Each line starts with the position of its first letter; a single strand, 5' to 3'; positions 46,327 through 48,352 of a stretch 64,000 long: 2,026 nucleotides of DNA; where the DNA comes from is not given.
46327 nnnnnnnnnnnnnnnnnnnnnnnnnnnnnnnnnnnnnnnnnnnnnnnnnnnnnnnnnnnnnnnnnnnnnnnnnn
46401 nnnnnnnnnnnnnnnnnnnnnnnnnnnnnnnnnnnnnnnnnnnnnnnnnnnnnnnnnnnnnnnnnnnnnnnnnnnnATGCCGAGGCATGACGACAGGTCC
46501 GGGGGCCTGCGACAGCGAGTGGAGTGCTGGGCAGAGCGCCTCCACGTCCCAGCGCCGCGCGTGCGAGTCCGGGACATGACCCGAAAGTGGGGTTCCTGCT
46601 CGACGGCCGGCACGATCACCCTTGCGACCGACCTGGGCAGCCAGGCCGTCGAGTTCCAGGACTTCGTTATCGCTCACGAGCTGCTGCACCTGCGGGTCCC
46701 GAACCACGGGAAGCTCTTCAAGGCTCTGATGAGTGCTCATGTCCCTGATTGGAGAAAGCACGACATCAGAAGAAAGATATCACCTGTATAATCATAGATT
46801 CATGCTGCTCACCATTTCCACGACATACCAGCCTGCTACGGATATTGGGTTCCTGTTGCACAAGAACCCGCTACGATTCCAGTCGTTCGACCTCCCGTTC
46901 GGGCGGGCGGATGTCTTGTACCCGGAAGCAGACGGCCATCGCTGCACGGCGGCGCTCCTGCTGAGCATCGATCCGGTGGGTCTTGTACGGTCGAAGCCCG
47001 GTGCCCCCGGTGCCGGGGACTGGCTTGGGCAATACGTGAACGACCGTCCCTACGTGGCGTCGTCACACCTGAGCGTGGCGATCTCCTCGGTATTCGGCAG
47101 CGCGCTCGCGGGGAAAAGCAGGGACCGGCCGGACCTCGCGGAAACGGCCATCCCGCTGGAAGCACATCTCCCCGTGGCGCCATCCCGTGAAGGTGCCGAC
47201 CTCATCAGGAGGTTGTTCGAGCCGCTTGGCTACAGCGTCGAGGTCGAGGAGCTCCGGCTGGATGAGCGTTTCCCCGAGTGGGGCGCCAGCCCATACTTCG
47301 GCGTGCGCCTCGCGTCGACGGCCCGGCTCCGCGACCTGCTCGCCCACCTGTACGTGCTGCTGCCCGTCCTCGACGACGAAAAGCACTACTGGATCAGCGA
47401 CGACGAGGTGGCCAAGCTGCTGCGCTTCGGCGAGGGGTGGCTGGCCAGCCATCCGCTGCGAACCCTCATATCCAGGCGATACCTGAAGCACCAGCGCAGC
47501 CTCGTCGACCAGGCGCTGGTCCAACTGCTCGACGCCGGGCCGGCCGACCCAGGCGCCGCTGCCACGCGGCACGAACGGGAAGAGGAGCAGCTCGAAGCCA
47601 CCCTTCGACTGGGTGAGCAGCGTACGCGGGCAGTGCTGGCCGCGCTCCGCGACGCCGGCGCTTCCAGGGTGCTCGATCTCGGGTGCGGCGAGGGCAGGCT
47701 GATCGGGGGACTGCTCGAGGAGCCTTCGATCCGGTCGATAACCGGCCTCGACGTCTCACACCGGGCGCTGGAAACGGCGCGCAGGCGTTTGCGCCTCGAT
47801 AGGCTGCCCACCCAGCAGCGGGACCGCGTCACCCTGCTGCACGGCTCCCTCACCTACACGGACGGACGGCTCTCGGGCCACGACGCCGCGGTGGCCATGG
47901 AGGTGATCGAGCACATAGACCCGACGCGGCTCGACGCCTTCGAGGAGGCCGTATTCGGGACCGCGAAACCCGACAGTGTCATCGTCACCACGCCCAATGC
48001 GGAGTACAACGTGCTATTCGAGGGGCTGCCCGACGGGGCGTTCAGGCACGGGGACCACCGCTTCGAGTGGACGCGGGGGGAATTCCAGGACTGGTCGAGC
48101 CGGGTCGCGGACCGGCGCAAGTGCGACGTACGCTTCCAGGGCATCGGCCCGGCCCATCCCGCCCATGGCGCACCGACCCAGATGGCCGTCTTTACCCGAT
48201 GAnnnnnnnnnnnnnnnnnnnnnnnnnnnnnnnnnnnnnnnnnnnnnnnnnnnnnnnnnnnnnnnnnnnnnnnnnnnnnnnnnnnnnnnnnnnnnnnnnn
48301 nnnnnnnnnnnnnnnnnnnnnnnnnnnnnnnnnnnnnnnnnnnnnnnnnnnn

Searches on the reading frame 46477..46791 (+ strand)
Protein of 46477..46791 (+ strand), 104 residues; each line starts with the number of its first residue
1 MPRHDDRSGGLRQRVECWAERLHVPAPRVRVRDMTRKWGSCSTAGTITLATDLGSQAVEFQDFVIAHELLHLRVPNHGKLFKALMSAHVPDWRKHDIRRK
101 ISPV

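Call 4: search_protein_families(library=pfam, proteins=[window:46477-46791:+], max_evalue=0.01)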
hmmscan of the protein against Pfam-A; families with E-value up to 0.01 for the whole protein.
window:46477-46791:+ (104 aa): 2 families
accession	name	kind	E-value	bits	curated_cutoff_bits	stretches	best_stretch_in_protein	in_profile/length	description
PF01863.23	YgjP-like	-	1.4e-26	94.2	26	1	11-95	116-200/207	YgjP-like, metallopeptidase domain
PF10263.15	SprT-like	-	0.00034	20.9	25.6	1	24-86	18-93/108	SprT-like family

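Call 17: search_protein_families(library=padloc, proteins=[window:46477-46791:+], max_evalue=0.001)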
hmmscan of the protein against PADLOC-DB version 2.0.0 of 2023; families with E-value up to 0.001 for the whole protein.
window:46477-46791:+ (104 aa): 0 families

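Call 25: search_protein_families(library=ncbifam, proteins=[window:46477-46791:+], max_evalue=0.001)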
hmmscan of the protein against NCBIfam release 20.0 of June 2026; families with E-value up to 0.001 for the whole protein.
window:46477-46791:+ (104 aa): 0 families

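Call 70: search_solved_structures(query=window:46477-46788:+, max_evalue=1, show_alignments=1)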
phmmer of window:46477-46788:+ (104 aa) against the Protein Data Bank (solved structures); distinct sequences matched with E-value up to 1: 0.

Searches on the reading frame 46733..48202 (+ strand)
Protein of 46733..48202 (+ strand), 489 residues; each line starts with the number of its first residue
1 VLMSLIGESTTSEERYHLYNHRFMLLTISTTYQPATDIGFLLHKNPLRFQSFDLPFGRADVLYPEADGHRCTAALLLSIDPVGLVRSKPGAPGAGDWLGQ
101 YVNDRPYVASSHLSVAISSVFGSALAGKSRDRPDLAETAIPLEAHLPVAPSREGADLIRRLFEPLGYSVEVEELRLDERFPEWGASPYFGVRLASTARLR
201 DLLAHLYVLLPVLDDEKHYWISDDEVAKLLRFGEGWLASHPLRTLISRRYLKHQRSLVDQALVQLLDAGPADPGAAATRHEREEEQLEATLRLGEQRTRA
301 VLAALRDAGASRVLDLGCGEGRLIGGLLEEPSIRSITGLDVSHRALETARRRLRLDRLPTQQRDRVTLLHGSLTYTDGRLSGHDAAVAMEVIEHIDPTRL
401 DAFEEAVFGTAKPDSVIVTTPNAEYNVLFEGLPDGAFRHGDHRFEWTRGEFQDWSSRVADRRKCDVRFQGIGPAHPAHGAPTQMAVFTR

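Call 4: search_protein_families(library=pfam, proteins=[window:46733-48202:+], max_evalue=0.01)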
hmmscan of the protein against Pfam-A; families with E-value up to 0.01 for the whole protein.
window:46733-48202:+ (489 aa): 10 families
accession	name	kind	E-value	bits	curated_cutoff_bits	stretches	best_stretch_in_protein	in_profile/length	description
PF12623.12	Hen1_L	-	1.3e-106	355.6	23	1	24-265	1-241/242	RNA repair, ligase-Pnkp-associating, region of Hen1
PF13649.12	Methyltransf_25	-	1.3e-10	42.3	27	1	313-407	1-89/97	Methyltransferase domain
PF08242.18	Methyltransf_12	-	1.9e-10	41.8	30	1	314-406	1-88/98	Methyltransferase domain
PF08241.18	Methyltransf_11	-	1.7e-07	32.2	21.2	1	314-406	1-83/95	Methyltransferase domain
PF13489.12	Methyltransf_23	-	2.3e-07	31.1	27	1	300-453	24-152/164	Methyltransferase domain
PF13847.12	Methyltransf_31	-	2.9e-06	27.4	27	1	310-356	4-54/145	Methyltransferase domain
PF05175.20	MTS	-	4.5e-06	26.8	23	1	298-359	20-81/170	Methyltransferase small domain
PF02353.26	CMAS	-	1.1e-05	25.3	27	1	296-418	49-163/273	Mycolic acid cyclopropane synthetase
PF11599.14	AviRa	-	0.0018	18.2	25.7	1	303-393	44-135/232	RRNA methyltransferase AviRa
PF07021.18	MetW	-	0.0027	17.8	21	1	310-344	14-47/193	Methionine biosynthesis protein MetW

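Call 13: find_related_loci(query=window:46802-48202:+, collection=genome_contigs, flank=10000)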
Query window:46802-48202:+ (466 aa) in genome_contigs; peptide patterns used: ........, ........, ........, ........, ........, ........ (x = any residue, [..] = any of these).
600 stretches matched a pattern (row limit reached: there are more); 575 encode a relative of the query (tblastn E <= 1e-3); the best 80 are kept; 80 distinct loci.
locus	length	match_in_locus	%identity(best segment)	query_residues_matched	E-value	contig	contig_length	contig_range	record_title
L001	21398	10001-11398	78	1-466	0e+0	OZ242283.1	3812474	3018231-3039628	MAG: Dehalococcoidia bacterium isolate d63046ed-7a55-4dc1-8bb2-d3050b7f4681 genome assembly, chromosome: 1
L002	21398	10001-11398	76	1-466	0e+0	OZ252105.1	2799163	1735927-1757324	MAG: Dehalococcoidia bacterium isolate 2cf537fc-0982-4557-984c-08c217a9abc2 genome assembly, chromosome: 1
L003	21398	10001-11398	76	1-466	0e+0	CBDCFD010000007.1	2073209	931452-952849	MAG: Dehalococcoidia bacterium isolate 00984b42-5fdc-41aa-b48b-cfc3a05d4d85 genome assembly, contig: contig_7, whole gen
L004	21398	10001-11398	74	1-466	0e+0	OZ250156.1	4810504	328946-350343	MAG: Dehalococcoidia bacterium isolate e5f5fd38-eeba-48ed-b54a-83455fc2a46d genome assembly, chromosome: 1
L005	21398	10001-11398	75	1-466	0e+0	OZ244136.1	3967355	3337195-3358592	MAG: Dehalococcoidia bacterium isolate c84a8063-2fa9-408c-8fff-39311bbd64e8 genome assembly, chromosome: 1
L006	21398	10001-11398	74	1-466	0e+0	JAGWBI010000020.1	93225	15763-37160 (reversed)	MAG: Dehalococcoidia bacterium isolate 277c_29 scaffold_1162, whole genome shotgun sequence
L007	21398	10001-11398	73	1-466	0e+0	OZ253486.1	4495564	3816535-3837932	MAG: Dehalococcoidia bacterium isolate 22d52d86-1ac5-48a8-ba2c-9c03d7305c6a genome assembly, chromosome: 1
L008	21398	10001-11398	73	1-466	0e+0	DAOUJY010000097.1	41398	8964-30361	MAG TPA_asm: Dehalococcoidia bacterium isolate S34_283 k113_1291157, whole genome shotgun sequence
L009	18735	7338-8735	70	1-466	0e+0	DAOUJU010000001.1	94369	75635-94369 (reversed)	MAG TPA_asm: Anaerolineales bacterium isolate S34_279 k113_1395068, whole genome shotgun sequence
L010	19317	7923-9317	71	1-466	0e+0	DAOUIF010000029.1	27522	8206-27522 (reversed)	MAG TPA_asm: Dehalococcoidia bacterium isolate S24_152 44030, whole genome shotgun sequence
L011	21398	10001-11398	71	1-466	0e+0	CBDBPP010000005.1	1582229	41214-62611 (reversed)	MAG: Dehalococcoidia bacterium isolate 211b6ac0-e8c4-4510-81f8-1c22125ec8ee genome assembly, contig: contig_5, whole gen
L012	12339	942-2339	71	1-466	0e+0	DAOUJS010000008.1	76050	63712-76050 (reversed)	MAG TPA_asm: Dehalococcoidia bacterium isolate S34_277 k113_803797, whole genome shotgun sequence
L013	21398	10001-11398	71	1-466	0e+0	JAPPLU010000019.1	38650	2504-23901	MAG: Chloroflexota bacterium isolate RHO3_bin_2 NODE_2079_length_38650_cov_15.635626, whole genome shotgun sequence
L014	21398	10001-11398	77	1-466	0e+0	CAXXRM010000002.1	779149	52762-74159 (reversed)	MAG: Dehalococcoidia bacterium isolate 5e124f62-d7b0-4653-a383-4a8a36dfad8c genome assembly, contig: contig_2, whole gen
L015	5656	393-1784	61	1-466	0e+0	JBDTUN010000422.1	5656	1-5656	MAG: Acidobacteriota bacterium isolate cluster3_bin.45 NODE_78454_length_5656_cov_6.591144, whole genome shotgun sequenc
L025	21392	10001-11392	60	1-464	5e-178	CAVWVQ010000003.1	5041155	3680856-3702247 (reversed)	MAG: uncultured Phycisphaerales bacterium isolate MFD09671.bin.2.105 genome assembly, contig: contig_12259, whole genome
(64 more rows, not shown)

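Call 16: find_encoding_contigs(protein=window:46802-48202:+, flank=10000, max_places=10)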
Protein window:46802-48202:+ (466 aa): no gene with exactly this product is on record in the collection.

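Call 17: search_protein_families(library=padloc, proteins=[window:46802-48202:+], max_evalue=0.001)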
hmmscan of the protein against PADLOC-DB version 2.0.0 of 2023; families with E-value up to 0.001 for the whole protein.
window:46802-48202:+ (466 aa): 1 family
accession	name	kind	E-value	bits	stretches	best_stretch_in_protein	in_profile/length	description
PDLC04134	mad2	-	2.3e-12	44.5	1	275-396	280-394/492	mads_2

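Call 25: search_protein_families(library=ncbifam, proteins=[window:46802-48202:+], max_evalue=0.001)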
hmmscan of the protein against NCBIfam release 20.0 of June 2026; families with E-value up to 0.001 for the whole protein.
window:46802-48202:+ (466 aa): 16 families
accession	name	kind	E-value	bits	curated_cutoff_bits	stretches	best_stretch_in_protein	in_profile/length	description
TIGR04074.1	bacter_Hen1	equivalog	4.4e-202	671.6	340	1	2-466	1-462/462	3' terminal RNA ribose 2'-O-methyltransferase Hen1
TIGR01983.1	UbiG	equivalog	9.7e-08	31.6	102.95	1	285-399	48-155/228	bifunctional 2-polyprenyl-6-hydroxyphenol methylase/3-demethylubiquinol 3-O-methyltransferase UbiG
TIGR02021.1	BchM-ChlM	equivalog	7.2e-07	28.8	158.9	1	260-402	25-161/218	magnesium protoporphyrin IX methyltransferase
NF041820.1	daptide_MTase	equivalog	9.8e-07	28.5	175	1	275-350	26-96/243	daptide-type RiPP biosynthesis methyltransferase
NF045667.1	MTase_DVU1556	equivalog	1.2e-06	28.1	155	1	271-334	7-69/213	DVU_1556 family methyltransferase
NF043040.1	corrin_prot_MT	hypoth_equivalog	1.5e-06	27.8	180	1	277-355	33-104/216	corrinoid protein-associated methyltransferase CpaM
NF050150.1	RiPP_MTase_ApyS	equivalog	9.6e-06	25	400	1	272-356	127-207/323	RiPP biosynthesis methyltransferase ApyS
NF010703.0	PRK14103.1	equivalog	7.3e-05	22.3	320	1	268-329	8-72/256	trans-aconitate 2-methyltransferase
TIGR03534.1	RF_mod_PrmC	equivalog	0.00014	21.4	199.1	1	277-350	79-147/253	peptide chain release factor N(5)-glutamine methyltransferase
NF045882.1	PLipidMtase_Leg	equivalog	0.00018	21.3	390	1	288-395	44-142/207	phospholipid N-methyltransferase PmtA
NF001244.0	PRK00216.1-5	equivalog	0.00019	20.8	216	1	278-331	40-94/236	bifunctional demethylmenaquinone methyltransferase/2-methoxy-6-polyprenyl-1,4-benzoquinol methylase UbiE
TIGR02081.1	metW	equivalog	0.00022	20.8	189.5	1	287-326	14-52/194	methionine biosynthesis protein MetW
NF002463.0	PRK01683.1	equivalog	0.00026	20.7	297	1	273-330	15-75/258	trans-aconitate 2-methyltransferase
NF040703.1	cyclopro_CfaB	exception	0.00026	19.9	650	1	273-395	146-262/393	C17 cyclopropane fatty acid synthase CfaB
NF008300.0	PRK11088.1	equivalog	0.00067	19.2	303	1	273-329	72-131/272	23S rRNA (guanine(745)-N(1))-methyltransferase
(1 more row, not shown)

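Call 48: search_protein_families(library=pfam, alignment_id=A4, max_evalue=0.00001)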
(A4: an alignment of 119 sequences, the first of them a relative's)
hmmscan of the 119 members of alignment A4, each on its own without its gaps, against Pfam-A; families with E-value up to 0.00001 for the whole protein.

A. member 1, L001:3728-5155:- (475 aa): 1 family
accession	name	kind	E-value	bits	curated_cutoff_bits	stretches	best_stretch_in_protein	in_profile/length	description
PF07995.17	GSDH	-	1.5e-63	215.5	25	1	123-456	1-327/332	Glucose / Sorbosone dehydrogenase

B. families by the number of members that match (of 119 scanned): 133 families (the first 25 are shown)
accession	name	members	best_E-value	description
PF01695.23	IstB_IS21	3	5.2e-67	IstB-like ATP binding protein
PF00528.27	BPD_transp_1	3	1.2e-43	Binding-protein-dependent transport system inner membrane component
PF01548.23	DEDD_Tnp_IS110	3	1.6e-25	Transposase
PF02371.22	Transposase_20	3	1e-18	Transposase IS116/IS110/IS902 family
PF00515.34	TPR_1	2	5.2e-87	Tetratricopeptide repeat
PF05090.19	HTTM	2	7.9e-83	HTTM domain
PF00496.27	SBP_bac_5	2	8.5e-74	Bacterial extracellular solute-binding proteins, family 5 Middle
PF07719.23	TPR_2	2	4.5e-72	Tetratricopeptide repeat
PF13414.12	TPR_11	2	6.8e-69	TPR repeat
PF13181.12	TPR_8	2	1.1e-50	Tetratricopeptide repeat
PF02384.22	N6_Mtase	2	1.3e-49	N-6 DNA Methylase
PF13432.12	TPR_16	2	1.8e-46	Tetratricopeptide repeat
PF22777.1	VKGC_lumenal_dom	2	8.3e-45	Vitamin K-dependent gamma-carboxylase, lumenal domain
PF13371.12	TPR_9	2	1.9e-44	Tetratricopeptide repeat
PF13431.12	TPR_17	2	4.9e-42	Tetratricopeptide repeat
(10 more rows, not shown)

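Call 49: search_protein_families(library=padloc, alignment_id=A4, max_evalue=1e-10)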
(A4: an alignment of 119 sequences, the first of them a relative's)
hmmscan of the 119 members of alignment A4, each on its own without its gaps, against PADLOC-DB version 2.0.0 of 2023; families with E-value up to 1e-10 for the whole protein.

A. member 1, L001:3728-5155:- (475 aa): 0 families

B. families by the number of members that match (of 119 scanned): 49 families (the first 25 are shown)
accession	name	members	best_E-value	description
PDLC03029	MTase_I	1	7.9e-230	Type I methyltransferase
PDLC03610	REase_MTase_IIG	1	4.6e-85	Type IIG restriction enzyme-methyltransferase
PDLC03631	REase_MTase_IIG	1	4.5e-69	Type IIG restriction enzyme-methyltransferase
PDLC04135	mad3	1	7.3e-56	mads_3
PDLC02630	DrmD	1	3e-42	DrmD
PDLC03022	MTase_I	1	2e-41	Type I methyltransferase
PDLC04606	PDC-M37B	1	2e-39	-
PDLC03042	REase_I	1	6e-36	Type I restriction enzyme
PDLC03031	MTase_I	1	7.5e-35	Type I methyltransferase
PDLC04605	PDC-M37B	1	9.5e-33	-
PDLC03838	DolB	1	2.6e-32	-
PDLC03597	REase_MTase_IIG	1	2.5e-31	Type IIG restriction enzyme-methyltransferase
PDLC03047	REase_I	1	1.1e-30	Type I restriction enzyme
PDLC03027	MTase_I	1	3.3e-30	Type I methyltransferase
PDLC03049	REase_I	1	6e-29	Type I restriction enzyme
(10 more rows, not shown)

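Call 55: search_protein_families(library=pfam, proteins=[L001:14067-14528:-, L001:14621-15364:+, L001:15358-15945:+, L001:17073-19124:+, L001:19132-19671:+, L001:19717-20958:+, L013:14778-16646:-, L013:16952-17635:+, L013:17623-18708:+, L025:11226-12359:+], max_evalue=0.001)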
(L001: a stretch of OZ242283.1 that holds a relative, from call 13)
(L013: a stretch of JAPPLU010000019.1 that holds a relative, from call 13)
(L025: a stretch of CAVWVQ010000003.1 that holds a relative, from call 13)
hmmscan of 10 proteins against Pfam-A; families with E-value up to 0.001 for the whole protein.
L001:14067-14528:- (153 aa): 0 families

L001:14621-15364:+ (248 aa): 1 family
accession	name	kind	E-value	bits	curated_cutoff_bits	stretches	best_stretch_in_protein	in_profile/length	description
PF00271.37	Helicase_C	-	4.8e-16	59.4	23.5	1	2-108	14-110/110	Helicase conserved C-terminal domain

L001:15358-15945:+ (196 aa): 0 families

L001:17073-19124:+ (684 aa): 2 families
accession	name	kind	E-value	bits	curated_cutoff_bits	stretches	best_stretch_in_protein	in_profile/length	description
PF02384.22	N6_Mtase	-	1.3e-49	169.7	20.4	1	197-512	3-280/311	N-6 DNA Methylase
PF12161.14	HsdM_N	-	1.7e-19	71.2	24.5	1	32-171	1-135/135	HsdM N-terminal domain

L001:19132-19671:+ (180 aa): 2 families
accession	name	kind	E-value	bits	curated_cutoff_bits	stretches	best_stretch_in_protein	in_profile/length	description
PF07693.20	KAP_NTPase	-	3.3e-12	46.7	20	1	35-112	1-82/293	KAP family P-loop domain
PF13191.12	AAA_16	-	2.5e-05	25.3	32.6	1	40-141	10-106/167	AAA ATPase domain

L001:19717-20958:+ (414 aa): 2 families
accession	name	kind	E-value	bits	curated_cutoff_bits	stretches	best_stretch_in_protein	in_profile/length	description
PF00872.24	Transposase_mut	-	3.7e-61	207.5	21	1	18-374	21-369/379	Transposase, Mutator family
PF10551.15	MULE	-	0.00057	20.7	27.6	1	188-260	18-95/99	MULE transposase domain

L013:14778-16646:- (622 aa): 2 families
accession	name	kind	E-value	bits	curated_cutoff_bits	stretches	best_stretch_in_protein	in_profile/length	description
PF13814.12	Replic_Relax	-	1.1e-06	29.3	25.3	1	340-532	1-180/191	Replication-relaxation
PF12802.13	MarR_2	-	0.00034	21.1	27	0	330-387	1-58/61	MarR family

L013:16952-17635:+ (228 aa): 0 families

L013:17623-18708:+ (362 aa): 2 families
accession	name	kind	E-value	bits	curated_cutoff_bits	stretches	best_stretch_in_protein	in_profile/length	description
PF13624.11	SurA_N_3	-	6.6e-07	29.7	27.2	1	33-165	12-115/162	SurA-like N-terminal domain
PF13623.11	SurA_N_2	-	4.1e-06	27.2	28.5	1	47-165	16-117/145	SurA-like N-terminal domain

L025:11226-12359:+ (378 aa): 1 family
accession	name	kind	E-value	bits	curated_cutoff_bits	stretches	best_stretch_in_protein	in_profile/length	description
PF10127.15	RlaP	-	2.2e-42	145.9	23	1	159-368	19-248/249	RNA repair pathway DNA polymerase beta family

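Call 69: search_solved_structures(query=window:46802-48199:+, max_evalue=1e-10, show_alignments=0)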
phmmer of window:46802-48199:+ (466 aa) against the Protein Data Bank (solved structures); distinct sequences matched with E-value up to 1e-10: 8.
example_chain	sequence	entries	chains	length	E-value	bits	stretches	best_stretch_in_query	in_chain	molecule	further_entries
4dqz_A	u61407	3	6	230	6.5e-85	288.9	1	1-228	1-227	Methyltransferase type 12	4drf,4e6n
3jwh_A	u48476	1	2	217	2e-65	224.7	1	260-465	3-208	Hen1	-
3jwj_A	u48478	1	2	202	5.6e-64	219.9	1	269-465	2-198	Hen1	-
3jwi_A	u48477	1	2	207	4.8e-63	216.8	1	262-465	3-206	Methyltransferase type 12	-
3jwg_A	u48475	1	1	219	6.5e-63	216.4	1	261-465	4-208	Methyltransferase type 12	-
4xcx_A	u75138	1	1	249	1.2e-30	110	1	278-456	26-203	Small RNA 2'-O-methyltransferase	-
5wy0_A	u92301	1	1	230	1.3e-30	109.9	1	286-456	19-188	Small RNA 2'-O-methyltransferase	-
3htx_A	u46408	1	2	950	1e-28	103.6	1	261-466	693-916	HEN1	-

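Call 102: find_related_loci(query=window:46802-48202:+, collection=viral_contigs, flank=8000)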
Query window:46802-48202:+ (466 aa) in viral_contigs; peptide patterns used: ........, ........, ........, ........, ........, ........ (x = any residue, [..] = any of these).
15 stretches matched a pattern; 4 encode a relative of the query (tblastn E <= 1e-3); 4 distinct loci.
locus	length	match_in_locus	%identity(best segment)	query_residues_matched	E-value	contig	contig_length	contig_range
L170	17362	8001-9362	37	1-464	2e-101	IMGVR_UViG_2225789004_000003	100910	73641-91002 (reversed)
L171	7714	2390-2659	32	273-376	4e-6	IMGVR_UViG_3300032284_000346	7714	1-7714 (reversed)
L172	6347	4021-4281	30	273-373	2e-4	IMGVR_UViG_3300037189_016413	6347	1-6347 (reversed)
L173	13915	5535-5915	26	288-427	3e-4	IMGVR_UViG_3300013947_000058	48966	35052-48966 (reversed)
